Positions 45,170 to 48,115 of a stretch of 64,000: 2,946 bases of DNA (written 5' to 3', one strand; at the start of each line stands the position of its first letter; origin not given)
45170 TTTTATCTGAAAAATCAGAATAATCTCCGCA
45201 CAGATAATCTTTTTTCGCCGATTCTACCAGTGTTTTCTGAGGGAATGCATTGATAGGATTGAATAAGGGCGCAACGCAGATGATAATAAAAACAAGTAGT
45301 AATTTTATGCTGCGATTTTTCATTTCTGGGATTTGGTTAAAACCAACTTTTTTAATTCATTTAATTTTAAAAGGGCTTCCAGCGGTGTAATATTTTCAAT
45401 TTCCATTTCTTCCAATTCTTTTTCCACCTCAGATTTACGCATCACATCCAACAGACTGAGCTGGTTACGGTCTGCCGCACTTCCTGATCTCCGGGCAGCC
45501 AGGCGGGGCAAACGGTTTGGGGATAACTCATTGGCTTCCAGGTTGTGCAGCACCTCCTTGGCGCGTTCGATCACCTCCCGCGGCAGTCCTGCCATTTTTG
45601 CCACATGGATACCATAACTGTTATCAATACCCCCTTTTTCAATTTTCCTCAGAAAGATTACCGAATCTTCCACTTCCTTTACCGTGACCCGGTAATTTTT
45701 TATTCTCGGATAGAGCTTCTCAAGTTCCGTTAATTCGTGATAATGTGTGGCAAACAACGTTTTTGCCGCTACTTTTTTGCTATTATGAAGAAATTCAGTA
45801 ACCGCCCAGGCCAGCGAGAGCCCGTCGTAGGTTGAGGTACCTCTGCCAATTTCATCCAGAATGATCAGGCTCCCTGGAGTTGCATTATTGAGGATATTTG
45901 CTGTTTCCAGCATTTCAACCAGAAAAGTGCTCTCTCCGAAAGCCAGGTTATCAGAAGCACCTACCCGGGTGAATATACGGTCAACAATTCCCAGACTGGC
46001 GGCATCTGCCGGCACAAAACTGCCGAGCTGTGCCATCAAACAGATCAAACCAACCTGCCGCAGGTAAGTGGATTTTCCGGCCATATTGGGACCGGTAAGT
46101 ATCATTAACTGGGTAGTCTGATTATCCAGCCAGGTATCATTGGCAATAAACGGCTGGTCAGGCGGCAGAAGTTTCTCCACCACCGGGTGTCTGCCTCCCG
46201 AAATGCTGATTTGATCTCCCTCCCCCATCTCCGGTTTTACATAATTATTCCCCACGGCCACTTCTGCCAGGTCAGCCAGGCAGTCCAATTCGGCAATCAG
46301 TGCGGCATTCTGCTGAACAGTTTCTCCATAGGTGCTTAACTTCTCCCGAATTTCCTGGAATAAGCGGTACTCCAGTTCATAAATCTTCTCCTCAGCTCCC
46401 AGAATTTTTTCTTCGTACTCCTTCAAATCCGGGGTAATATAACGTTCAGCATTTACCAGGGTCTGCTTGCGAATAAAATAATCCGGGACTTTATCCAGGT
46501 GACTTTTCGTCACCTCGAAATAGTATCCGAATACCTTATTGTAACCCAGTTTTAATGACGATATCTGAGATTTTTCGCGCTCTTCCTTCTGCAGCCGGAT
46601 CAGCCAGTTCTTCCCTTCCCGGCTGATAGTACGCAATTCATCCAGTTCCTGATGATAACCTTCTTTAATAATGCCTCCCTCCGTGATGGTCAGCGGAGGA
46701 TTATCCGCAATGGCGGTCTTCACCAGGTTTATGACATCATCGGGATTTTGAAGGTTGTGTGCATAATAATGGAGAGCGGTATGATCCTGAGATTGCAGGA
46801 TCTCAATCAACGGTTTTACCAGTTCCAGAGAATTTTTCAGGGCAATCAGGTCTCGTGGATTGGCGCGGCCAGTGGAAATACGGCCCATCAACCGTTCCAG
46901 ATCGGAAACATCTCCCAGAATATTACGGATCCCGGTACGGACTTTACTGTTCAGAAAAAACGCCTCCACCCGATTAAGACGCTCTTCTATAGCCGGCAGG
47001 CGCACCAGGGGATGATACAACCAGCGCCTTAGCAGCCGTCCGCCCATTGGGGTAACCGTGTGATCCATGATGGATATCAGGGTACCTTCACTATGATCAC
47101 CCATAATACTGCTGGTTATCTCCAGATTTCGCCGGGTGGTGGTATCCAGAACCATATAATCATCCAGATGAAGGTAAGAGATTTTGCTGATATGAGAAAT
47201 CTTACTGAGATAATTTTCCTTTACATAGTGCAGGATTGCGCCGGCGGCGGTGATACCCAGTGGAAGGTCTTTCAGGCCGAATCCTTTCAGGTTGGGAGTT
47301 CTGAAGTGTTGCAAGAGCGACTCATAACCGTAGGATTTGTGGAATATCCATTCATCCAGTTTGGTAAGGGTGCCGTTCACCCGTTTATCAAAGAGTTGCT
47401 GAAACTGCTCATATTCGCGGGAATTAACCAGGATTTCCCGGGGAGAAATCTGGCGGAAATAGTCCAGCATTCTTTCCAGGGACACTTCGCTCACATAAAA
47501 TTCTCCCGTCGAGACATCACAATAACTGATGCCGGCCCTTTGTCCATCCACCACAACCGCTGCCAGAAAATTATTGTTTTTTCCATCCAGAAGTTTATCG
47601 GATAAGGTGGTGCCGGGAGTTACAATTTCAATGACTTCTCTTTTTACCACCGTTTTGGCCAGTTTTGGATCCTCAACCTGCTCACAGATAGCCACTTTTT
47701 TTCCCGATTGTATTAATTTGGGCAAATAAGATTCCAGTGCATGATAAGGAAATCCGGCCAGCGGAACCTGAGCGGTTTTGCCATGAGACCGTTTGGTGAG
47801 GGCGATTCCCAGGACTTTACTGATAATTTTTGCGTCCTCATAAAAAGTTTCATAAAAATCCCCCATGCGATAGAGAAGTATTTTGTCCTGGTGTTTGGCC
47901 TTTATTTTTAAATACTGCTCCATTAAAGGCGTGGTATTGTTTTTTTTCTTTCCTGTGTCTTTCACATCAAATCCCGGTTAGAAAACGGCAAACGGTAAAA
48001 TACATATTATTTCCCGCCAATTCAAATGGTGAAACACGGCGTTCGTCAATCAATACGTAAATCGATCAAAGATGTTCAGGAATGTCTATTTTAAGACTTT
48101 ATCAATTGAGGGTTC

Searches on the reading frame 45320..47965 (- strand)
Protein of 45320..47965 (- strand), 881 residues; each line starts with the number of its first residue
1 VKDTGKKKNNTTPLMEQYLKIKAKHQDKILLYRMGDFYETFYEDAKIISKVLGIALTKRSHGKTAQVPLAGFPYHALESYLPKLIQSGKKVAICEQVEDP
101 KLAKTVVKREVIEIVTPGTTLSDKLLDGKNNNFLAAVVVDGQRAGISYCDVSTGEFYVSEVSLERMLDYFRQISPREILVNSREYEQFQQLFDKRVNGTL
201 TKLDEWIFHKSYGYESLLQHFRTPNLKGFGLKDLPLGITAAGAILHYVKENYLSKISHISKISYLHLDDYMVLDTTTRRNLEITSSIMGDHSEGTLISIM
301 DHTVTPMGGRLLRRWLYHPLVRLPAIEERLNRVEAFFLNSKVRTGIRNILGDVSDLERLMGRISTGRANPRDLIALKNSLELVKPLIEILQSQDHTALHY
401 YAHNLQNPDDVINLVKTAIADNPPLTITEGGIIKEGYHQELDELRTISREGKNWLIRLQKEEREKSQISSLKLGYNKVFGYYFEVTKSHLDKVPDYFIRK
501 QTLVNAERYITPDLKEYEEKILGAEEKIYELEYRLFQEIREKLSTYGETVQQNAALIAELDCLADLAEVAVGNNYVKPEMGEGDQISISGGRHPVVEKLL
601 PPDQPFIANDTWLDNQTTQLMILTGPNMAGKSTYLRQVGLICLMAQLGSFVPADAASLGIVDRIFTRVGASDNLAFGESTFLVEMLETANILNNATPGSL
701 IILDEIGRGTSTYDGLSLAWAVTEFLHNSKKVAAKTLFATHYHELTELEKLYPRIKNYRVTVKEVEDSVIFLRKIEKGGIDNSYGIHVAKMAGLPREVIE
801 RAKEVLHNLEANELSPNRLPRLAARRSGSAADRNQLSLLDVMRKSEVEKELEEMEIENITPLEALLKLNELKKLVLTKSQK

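Call 73: search_protein_families(library=pfam, proteins=[window:45320-47965:-], max_evalue=0.00001)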
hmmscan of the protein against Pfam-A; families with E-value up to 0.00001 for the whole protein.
window:45320-47965:- (881 aa): 5 families
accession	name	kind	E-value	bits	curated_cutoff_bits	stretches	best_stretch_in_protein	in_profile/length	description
PF00488.27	MutS_V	-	1.6e-85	286.3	30.2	1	621-810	1-188/188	MutS domain V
PF05192.23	MutS_III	-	2.3e-53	181.8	34.1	1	276-567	1-194/194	MutS domain III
PF01624.25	MutS_I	-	1e-43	148.6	20.6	1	12-123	1-112/113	MutS domain I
PF05190.23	MutS_IV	-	7e-32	110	22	1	436-527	1-92/92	MutS family domain IV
PF05188.22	MutS_II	-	1.2e-24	87.6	25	1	132-259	1-132/133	MutS domain II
